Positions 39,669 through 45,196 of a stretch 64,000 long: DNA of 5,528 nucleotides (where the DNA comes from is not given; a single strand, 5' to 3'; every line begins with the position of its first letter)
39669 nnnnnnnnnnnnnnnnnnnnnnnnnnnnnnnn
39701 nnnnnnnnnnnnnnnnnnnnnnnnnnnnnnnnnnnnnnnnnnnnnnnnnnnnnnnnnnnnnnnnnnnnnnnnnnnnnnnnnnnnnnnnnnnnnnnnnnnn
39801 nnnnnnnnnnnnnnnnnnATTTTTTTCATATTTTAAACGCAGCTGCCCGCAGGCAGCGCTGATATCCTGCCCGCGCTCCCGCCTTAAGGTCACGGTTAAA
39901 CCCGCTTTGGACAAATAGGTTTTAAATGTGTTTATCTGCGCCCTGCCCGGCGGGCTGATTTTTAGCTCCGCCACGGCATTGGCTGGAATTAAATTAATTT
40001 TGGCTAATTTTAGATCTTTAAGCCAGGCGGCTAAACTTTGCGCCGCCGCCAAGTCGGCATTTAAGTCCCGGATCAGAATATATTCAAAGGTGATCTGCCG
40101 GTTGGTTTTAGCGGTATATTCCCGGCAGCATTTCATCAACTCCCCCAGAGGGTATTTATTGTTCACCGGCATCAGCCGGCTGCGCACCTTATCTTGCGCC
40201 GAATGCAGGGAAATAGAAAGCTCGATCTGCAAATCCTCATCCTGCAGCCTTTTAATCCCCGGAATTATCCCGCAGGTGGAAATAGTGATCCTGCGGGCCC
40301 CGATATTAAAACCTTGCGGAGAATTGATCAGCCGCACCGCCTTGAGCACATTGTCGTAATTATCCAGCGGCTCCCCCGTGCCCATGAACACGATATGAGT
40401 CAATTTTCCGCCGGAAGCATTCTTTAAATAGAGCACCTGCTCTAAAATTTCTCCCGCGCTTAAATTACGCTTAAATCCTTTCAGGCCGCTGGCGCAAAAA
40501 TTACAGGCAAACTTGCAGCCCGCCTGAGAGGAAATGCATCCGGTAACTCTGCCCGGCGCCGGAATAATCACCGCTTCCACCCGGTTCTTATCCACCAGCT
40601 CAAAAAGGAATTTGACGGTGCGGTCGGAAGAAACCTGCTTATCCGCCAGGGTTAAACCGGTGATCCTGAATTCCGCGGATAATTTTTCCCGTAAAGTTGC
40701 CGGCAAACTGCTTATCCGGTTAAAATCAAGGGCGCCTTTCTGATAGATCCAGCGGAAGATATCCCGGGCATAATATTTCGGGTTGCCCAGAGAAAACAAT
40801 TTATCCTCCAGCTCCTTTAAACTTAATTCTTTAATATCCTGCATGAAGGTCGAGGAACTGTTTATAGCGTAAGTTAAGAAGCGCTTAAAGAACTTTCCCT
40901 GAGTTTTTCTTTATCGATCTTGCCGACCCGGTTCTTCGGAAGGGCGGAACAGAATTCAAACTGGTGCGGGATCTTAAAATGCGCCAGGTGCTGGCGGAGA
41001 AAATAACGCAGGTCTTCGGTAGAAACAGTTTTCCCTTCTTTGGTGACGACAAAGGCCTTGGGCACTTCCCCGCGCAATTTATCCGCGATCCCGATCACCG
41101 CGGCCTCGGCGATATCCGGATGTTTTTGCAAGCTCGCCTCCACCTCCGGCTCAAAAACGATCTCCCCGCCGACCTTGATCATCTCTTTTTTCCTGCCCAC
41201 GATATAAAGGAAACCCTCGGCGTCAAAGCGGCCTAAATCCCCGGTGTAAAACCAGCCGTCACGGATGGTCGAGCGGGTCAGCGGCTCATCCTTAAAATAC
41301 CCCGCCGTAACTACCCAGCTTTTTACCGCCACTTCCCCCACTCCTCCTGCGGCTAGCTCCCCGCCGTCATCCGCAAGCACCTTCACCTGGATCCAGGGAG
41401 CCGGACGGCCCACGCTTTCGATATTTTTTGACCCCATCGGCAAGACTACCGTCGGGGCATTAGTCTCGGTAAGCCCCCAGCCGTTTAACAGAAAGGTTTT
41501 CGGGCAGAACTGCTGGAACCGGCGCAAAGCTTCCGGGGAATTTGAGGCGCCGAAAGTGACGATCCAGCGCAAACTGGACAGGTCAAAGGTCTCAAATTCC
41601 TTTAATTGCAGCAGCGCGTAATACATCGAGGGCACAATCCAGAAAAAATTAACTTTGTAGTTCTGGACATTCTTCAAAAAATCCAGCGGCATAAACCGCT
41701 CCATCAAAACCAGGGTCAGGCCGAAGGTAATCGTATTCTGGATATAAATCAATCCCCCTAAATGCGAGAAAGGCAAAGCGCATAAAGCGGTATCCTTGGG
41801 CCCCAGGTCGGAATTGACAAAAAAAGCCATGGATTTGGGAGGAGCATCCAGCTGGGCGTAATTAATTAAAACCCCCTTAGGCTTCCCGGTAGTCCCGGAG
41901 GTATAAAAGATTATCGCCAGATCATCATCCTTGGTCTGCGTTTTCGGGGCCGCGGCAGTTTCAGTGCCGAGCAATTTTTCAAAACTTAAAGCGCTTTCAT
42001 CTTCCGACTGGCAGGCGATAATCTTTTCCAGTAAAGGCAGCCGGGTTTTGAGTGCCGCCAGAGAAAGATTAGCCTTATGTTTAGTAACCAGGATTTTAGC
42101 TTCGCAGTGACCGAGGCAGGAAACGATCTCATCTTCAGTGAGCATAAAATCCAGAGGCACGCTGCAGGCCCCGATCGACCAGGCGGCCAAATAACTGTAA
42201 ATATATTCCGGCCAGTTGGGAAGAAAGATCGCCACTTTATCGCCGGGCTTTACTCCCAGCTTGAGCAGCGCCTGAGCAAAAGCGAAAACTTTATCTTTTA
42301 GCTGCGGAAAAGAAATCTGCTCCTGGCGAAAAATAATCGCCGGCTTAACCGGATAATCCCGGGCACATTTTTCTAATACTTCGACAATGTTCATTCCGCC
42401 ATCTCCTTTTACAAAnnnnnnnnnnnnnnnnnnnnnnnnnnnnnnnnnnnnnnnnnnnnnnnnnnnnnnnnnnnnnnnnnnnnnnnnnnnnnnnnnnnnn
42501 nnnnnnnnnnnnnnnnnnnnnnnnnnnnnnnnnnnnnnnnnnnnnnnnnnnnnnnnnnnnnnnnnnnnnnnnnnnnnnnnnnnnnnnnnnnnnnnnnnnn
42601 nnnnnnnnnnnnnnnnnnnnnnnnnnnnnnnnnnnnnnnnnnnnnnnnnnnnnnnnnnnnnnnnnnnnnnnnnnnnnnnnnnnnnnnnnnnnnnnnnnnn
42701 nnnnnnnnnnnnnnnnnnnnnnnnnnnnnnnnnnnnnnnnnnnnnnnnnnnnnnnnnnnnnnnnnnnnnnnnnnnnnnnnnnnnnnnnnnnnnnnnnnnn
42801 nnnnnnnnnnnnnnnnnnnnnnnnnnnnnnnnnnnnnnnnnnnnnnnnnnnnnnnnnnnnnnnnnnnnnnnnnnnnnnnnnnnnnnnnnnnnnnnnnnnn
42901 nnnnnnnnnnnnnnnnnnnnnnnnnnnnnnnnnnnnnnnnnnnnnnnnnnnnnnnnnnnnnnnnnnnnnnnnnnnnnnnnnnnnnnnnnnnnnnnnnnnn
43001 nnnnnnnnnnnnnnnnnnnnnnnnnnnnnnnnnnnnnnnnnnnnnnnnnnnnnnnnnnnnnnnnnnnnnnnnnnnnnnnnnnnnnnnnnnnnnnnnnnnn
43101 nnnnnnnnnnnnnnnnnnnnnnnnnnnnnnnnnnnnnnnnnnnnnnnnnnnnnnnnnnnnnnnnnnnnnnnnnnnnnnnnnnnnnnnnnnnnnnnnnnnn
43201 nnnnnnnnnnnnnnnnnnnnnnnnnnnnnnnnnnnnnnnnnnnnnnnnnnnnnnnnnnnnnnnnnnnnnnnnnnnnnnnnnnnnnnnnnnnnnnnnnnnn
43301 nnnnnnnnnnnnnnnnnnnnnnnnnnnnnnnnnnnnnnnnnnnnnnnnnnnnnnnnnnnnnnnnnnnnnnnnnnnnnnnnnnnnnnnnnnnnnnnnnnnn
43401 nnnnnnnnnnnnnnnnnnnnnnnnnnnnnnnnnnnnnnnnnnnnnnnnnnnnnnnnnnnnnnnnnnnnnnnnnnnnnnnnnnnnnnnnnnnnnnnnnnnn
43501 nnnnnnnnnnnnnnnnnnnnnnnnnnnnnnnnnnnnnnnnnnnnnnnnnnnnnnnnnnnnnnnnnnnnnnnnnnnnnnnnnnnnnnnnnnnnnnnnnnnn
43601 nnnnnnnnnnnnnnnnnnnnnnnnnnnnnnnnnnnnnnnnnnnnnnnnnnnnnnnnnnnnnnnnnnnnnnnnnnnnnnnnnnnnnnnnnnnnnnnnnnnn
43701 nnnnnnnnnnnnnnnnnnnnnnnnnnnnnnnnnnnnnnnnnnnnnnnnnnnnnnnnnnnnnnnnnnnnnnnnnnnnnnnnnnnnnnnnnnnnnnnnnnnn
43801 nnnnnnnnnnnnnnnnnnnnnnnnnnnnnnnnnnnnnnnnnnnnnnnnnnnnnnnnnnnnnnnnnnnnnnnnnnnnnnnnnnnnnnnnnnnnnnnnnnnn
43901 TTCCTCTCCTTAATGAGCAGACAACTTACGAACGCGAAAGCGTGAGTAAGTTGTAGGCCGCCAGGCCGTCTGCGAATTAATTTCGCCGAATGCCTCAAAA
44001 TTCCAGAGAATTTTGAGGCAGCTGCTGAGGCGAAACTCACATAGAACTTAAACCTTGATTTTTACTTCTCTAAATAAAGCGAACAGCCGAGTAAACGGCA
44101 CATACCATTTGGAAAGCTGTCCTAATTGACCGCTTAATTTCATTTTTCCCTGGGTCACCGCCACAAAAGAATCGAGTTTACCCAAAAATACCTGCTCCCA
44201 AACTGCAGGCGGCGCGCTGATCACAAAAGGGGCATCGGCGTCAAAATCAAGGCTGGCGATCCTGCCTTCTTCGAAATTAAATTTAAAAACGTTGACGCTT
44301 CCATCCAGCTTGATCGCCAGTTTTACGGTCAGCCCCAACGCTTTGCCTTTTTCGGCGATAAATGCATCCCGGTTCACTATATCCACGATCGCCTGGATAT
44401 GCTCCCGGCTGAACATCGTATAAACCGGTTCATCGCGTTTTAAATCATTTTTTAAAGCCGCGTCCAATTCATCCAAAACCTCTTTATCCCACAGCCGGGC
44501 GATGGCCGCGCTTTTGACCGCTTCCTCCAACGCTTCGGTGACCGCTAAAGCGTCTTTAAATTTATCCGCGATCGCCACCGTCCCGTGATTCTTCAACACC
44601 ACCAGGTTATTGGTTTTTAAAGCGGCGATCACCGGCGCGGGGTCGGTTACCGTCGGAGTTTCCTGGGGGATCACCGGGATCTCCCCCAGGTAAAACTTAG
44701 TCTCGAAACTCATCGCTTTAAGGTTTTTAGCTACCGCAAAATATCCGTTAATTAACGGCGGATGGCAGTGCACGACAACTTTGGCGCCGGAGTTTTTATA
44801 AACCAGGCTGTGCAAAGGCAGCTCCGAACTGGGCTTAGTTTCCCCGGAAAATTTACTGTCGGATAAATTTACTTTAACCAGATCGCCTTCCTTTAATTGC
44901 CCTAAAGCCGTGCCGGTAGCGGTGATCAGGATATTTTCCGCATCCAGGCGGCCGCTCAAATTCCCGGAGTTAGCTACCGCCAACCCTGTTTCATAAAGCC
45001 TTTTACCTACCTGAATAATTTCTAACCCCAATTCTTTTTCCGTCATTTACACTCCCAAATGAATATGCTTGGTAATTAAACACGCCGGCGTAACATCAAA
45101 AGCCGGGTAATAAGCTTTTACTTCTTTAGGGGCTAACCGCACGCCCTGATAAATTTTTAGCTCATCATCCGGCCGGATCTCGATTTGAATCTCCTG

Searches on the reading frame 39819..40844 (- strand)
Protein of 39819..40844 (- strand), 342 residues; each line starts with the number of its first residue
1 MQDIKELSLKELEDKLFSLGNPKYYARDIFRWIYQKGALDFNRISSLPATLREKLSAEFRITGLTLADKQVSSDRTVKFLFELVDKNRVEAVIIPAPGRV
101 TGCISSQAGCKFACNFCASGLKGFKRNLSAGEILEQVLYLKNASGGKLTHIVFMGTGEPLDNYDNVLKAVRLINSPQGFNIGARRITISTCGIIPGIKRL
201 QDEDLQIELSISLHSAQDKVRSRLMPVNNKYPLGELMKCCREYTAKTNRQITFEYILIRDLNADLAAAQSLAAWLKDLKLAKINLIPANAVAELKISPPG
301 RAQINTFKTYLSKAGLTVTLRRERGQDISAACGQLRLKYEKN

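Call 79: search_protein_families(library=pfam, proteins=[window:39819-40844:-], max_evalue=0.00001)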
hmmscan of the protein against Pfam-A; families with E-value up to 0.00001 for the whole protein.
window:39819-40844:- (342 aa): 2 families
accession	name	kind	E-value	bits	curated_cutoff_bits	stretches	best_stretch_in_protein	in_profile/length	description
PF04055.27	Radical_SAM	-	7.7e-18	65.6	29.5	1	105-263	2-156/166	Radical SAM superfamily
PF21016.3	RlmN_N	-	8.9e-11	41.8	24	1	3-61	2-60/60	Ribosomal RNA large subunit methyltransferase N-terminal domain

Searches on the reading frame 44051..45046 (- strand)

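Call 79: search_protein_families(library=pfam, proteins=[window:44051-45046:-], max_evalue=0.00001)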
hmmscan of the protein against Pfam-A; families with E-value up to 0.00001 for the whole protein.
window:44051-45046:- (332 aa): 1 family
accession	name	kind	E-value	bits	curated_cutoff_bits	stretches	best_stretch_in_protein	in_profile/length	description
PF00596.27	Aldolase_II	-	1.2e-35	123.5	22.2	1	9-178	2-180/183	Class II Aldolase and Adducin N-terminal domain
